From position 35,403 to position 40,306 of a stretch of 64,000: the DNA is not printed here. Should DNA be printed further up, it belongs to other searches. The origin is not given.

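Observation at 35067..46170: pgaABCD biofilm operon enclosed in its own signalling cassette: ferritin-like DGC, HD-GYP PDE and an output-orphan GAF sensor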

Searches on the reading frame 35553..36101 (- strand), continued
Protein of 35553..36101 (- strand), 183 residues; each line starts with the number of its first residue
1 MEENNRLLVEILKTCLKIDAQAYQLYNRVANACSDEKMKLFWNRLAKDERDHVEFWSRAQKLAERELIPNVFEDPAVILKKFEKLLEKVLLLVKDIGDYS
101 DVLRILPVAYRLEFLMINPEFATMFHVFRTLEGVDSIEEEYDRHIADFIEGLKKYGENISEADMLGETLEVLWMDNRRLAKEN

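Call 85: search_protein_families(library=ncbifam, proteins=[L109:7871-8698:-, L109:4229-7855:-, L109:2269-4239:-, L109:432-2246:-, L109:2-388:-], max_evalue=0.001)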
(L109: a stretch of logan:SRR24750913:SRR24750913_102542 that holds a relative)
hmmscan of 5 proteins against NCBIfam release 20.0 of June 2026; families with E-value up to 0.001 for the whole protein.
L109:7871-8698:- (275 aa): 1 family
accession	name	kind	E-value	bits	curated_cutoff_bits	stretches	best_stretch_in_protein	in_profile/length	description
TIGR01370.1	TIGR01370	hypoth_equivalog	2.3e-21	76.2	181.25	1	50-266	85-307/315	MJ1477/TM1410 family putative glycoside hydrolase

L109:4229-7855:- (1208 aa): 4 families
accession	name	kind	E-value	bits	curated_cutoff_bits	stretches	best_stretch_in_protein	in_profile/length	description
NF040959.1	MamA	equivalog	6.3e-08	32.3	200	0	512-560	50-99/204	magnetosome protein MamA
TIGR02917.1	PEP_TPR_lipo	equivalog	1.5e-07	29.7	312.2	1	37-296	511-765/899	XrtA/PEP-CTERM system TPR-repeat protein PrsT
NF052415.1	T3SS_chap_SctY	equivalog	4.2e-07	30.5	70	0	512-563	19-72/106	type III secretion apparatus assembly chaperone SctY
NF052400.1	M48_BAM_BepA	equivalog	5.8e-07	28.6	570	0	35-114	351-430/483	beta-barrel assembly-enhancing protease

L109:2269-4239:- (656 aa): 7 families
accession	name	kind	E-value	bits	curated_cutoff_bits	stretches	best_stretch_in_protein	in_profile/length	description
TIGR02917.1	PEP_TPR_lipo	equivalog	1e-11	43.5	312.2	1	36-238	605-798/899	XrtA/PEP-CTERM system TPR-repeat protein PrsT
NF040959.1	MamA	equivalog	2e-05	24.1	200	1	54-167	58-161/204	magnetosome protein MamA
NF033920.0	C39_PA2778_fam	equivalog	6.1e-05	22.6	150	0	39-124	160-247/255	PA2778 family cysteine peptidase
TIGR02521.1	type_IV_pilW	equivalog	0.00014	21.5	154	0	86-131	154-199/234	type IV pilus biogenesis/stability protein PilW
TIGR03939.1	PGA_TPR_OMP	equivalog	0.00058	18.2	366.65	0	274-348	133-208/800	poly-beta-1,6 N-acetyl-D-glucosamine export porin PgaA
NF052400.1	M48_BAM_BepA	equivalog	0.00084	18.2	570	0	176-328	307-459/483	beta-barrel assembly-enhancing protease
NF008757.0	PRK11788.1-5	equivalog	0.00094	18.4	363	0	55-240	95-279/388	lipopolysaccharide assembly protein LapB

L109:432-2246:- (604 aa): 0 families

L109:2-388:- (129 aa): 0 families

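Call 87: find_encoding_contigs(protein=P0125, flank=10000, max_places=3)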
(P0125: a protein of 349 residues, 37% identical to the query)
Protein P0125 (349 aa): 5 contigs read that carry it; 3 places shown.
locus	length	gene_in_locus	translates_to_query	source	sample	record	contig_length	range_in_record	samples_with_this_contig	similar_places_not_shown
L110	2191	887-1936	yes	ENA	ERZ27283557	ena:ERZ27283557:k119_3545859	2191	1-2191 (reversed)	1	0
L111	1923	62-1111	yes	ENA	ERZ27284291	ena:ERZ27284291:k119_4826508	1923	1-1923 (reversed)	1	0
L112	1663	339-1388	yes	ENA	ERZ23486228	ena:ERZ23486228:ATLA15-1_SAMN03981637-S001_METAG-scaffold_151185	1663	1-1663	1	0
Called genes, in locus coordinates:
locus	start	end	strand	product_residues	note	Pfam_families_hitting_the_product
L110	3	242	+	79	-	?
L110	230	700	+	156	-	PF06713:bPH_4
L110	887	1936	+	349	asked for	PF00990:GGDEF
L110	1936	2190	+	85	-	?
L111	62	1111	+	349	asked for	PF00990:GGDEF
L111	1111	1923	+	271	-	?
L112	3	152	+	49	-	?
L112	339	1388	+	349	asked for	PF00990:GGDEF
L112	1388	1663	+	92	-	?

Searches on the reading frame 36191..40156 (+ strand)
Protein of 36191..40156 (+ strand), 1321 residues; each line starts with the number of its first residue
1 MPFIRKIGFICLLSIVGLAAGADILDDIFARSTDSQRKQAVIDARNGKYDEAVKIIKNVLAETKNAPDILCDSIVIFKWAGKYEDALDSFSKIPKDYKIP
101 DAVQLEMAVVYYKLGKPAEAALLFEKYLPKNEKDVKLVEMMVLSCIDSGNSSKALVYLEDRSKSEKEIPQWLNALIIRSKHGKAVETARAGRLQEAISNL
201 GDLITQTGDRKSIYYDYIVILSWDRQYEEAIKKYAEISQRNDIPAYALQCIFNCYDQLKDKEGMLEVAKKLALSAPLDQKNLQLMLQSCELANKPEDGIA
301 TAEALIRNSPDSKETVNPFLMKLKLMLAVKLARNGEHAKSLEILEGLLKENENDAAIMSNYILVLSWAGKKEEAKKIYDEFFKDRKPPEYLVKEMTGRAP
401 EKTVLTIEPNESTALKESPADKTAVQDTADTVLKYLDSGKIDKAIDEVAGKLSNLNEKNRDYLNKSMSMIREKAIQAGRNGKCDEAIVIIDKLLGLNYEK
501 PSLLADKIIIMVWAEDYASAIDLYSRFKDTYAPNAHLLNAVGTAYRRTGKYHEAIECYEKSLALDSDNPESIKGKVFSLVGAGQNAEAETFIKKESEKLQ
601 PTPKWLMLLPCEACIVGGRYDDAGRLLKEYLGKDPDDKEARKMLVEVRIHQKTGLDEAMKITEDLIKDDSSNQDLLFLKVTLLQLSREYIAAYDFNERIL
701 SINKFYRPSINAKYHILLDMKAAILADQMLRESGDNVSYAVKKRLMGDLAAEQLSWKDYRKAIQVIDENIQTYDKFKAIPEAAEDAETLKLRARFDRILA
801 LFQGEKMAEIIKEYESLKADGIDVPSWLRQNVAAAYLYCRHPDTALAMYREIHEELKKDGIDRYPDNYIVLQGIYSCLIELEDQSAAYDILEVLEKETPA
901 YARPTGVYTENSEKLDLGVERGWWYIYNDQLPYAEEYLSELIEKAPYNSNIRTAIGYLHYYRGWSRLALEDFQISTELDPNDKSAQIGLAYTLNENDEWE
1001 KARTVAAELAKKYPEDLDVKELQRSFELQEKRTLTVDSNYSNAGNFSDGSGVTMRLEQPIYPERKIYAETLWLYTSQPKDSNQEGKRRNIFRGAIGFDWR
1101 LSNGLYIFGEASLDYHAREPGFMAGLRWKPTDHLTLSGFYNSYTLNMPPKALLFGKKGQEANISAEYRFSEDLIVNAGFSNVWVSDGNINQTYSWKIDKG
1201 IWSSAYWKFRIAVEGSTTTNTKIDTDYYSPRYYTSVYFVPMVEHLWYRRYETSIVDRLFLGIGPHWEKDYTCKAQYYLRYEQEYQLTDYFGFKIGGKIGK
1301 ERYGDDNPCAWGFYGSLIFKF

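Call 4: search_protein_families(library=pfam, proteins=[window:36191-40156:+], max_evalue=0.01)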
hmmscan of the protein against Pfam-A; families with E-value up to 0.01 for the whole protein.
window:36191-40156:+ (1321 aa): 23 families
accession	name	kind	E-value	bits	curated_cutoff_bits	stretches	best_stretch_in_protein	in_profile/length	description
PF14559.12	TPR_19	-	6.7e-39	132.5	25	4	618-670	5-56/68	Tetratricopeptide repeat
PF13428.12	TPR_14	-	2e-27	93.3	23.5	0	985-1020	3-38/44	Tetratricopeptide repeat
PF21197.3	PgaA_barrel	-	7.8e-23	81.5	27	1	1083-1294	56-267/294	PgaA membrane beta barrel domain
PF13432.12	TPR_16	-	9.6e-20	71.1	32.7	1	954-1016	2-64/65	Tetratricopeptide repeat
PF04733.20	Coatomer_E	-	3.6e-16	59.9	21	0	77-153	177-257/290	Coatomer epsilon subunit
PF07719.23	TPR_2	-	6.2e-13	48.2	27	1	536-568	2-34/34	Tetratricopeptide repeat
PF13424.12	TPR_12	-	3.1e-12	47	30.1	1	516-565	25-75/77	Tetratricopeptide repeat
PF13429.12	TPR_15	-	1e-11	45.3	26.2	1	534-594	145-205/280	Tetratricopeptide repeat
PF00515.34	TPR_1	-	4.8e-11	42.4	27.8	1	539-568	5-34/34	Tetratricopeptide repeat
PF13174.12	TPR_6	-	1.8e-10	41.2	26.3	0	987-1015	4-32/33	Tetratricopeptide repeat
PF13176.12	TPR_7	-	4.1e-10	39.4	27.9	1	538-568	2-32/36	Tetratricopeptide repeat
PF24575.1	TPR_Slam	-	2e-08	35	35.2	0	521-568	35-80/104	Surface lipoprotein assembly modifier, N-terminal TPR repeats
PF13374.12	TPR_10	-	8.9e-07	29.2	27.5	1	535-564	2-31/42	Tetratricopeptide repeat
PF13431.12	TPR_17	-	9.7e-07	29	24.4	0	975-1003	5-33/34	Tetratricopeptide repeat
PF13414.12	TPR_11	-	2.3e-06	27.6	26.8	1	542-570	1-29/42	TPR repeat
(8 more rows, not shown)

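Call 6: search_protein_families(library=ncbifam, proteins=[window:36191-40156:+], max_evalue=0.01)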
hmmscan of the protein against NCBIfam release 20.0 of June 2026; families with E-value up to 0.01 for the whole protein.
window:36191-40156:+ (1321 aa): 25 families
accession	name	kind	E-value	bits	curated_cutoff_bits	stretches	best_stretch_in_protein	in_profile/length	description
TIGR03939.1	PGA_TPR_OMP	equivalog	3.7e-144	481.9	366.65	5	618-1303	100-782/800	poly-beta-1,6 N-acetyl-D-glucosamine export porin PgaA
NF007468.0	PRK10049.1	equivalog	2.8e-80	270.6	1043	4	622-1289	119-785/817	poly-beta-1,6 N-acetyl-D-glucosamine export porin PgaA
NF011172.0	PRK14574.1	equivalog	2.6e-39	134.9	1638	2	619-1289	117-790/822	poly-beta-1,6 N-acetyl-D-glucosamine export porin PgaA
TIGR02917.1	PEP_TPR_lipo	equivalog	7.8e-27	93.5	312.2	3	924-1019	372-467/899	XrtA/PEP-CTERM system TPR-repeat protein PrsT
NF040959.1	MamA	equivalog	2e-26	92.7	200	3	474-597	78-201/204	magnetosome protein MamA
NF052415.1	T3SS_chap_SctY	equivalog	1.1e-22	80.5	70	0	304-382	31-104/106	type III secretion apparatus assembly chaperone SctY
NF052400.1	M48_BAM_BepA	equivalog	1.1e-15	57.3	570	2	36-154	310-428/483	beta-barrel assembly-enhancing protease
TIGR02795.1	tol_pal_ybgF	equivalog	2.9e-12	47.2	90.1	0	510-567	11-71/119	tol-pal system protein YbgF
TIGR02521.1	type_IV_pilW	equivalog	5.1e-12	45.8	154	1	531-608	131-208/234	type IV pilus biogenesis/stability protein PilW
TIGR00540.1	TPR_hemY_coli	hypoth_equivalog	1.8e-09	36.9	142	0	262-421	169-325/385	heme biosynthesis-associated TPR protein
TIGR02552.1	LcrH_SycD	equivalog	2.7e-09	36.8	104.8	1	534-594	51-111/136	SycD/LcrH family type III secretion system chaperone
NF002725.1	PRK02603.1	equivalog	5.6e-09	36.2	143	0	516-589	50-126/173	photosystem I assembly protein Ycf3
NF033920.0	C39_PA2778_fam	equivalog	5.5e-08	32.5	150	0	932-1008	173-249/255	PA2778 family cysteine peptidase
NF011721.1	PRK15174.1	equivalog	4.4e-06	25.2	1200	0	45-131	296-382/656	Vi polysaccharide transport protein VexE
TIGR00990.1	3a0801s09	subfamily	4.6e-06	25.6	757.25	1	934-1020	384-470/615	mitochondrial import receptor subunit TOM70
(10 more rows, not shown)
